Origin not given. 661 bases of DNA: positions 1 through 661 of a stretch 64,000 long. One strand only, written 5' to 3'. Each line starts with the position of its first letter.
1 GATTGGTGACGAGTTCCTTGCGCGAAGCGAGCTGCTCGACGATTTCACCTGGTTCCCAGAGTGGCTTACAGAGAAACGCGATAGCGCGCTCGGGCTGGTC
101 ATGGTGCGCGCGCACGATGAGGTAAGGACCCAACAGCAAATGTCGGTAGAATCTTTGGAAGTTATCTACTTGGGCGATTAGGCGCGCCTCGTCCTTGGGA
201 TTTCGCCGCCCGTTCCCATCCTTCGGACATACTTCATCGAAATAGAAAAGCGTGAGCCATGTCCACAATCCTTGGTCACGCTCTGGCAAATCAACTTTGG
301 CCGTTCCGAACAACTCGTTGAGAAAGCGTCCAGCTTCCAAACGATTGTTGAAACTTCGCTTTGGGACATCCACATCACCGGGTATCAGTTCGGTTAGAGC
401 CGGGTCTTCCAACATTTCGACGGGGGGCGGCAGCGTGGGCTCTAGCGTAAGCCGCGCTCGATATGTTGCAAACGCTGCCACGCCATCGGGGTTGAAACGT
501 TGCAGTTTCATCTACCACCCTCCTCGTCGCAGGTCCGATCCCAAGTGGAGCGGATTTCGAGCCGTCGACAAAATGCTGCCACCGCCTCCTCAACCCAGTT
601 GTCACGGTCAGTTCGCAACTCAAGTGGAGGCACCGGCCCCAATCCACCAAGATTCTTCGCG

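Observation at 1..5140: XRE - Dcm - GHKL ATPase - two unknown genes: a tightly coupled operon that looks like an uncharacterised methylation-linked defence module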

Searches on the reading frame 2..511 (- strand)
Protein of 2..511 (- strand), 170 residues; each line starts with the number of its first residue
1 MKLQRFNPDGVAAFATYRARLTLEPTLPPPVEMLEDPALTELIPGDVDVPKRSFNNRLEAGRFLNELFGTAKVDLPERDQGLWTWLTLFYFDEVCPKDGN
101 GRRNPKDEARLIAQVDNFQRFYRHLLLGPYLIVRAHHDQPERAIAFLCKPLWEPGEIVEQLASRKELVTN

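Call 5: search_protein_families(library=pfam, proteins=[window:2-511:-], max_evalue=0.1)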
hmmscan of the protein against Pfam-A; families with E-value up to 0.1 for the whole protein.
window:2-511:- (170 aa): 0 families

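Call 6: search_protein_families(library=padloc, proteins=[window:2-511:-], max_evalue=0.1)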
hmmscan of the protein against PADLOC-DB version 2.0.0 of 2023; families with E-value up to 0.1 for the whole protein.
window:2-511:- (170 aa): 1 family
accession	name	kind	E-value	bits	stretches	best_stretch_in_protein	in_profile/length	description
PDLC02797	SspF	-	0.032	10.6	1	56-98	452-494/568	SspF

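Call 7: search_protein_families(library=ncbifam, proteins=[window:2-511:-], max_evalue=0.1)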
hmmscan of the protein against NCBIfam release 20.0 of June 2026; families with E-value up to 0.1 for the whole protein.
window:2-511:- (170 aa): 0 families
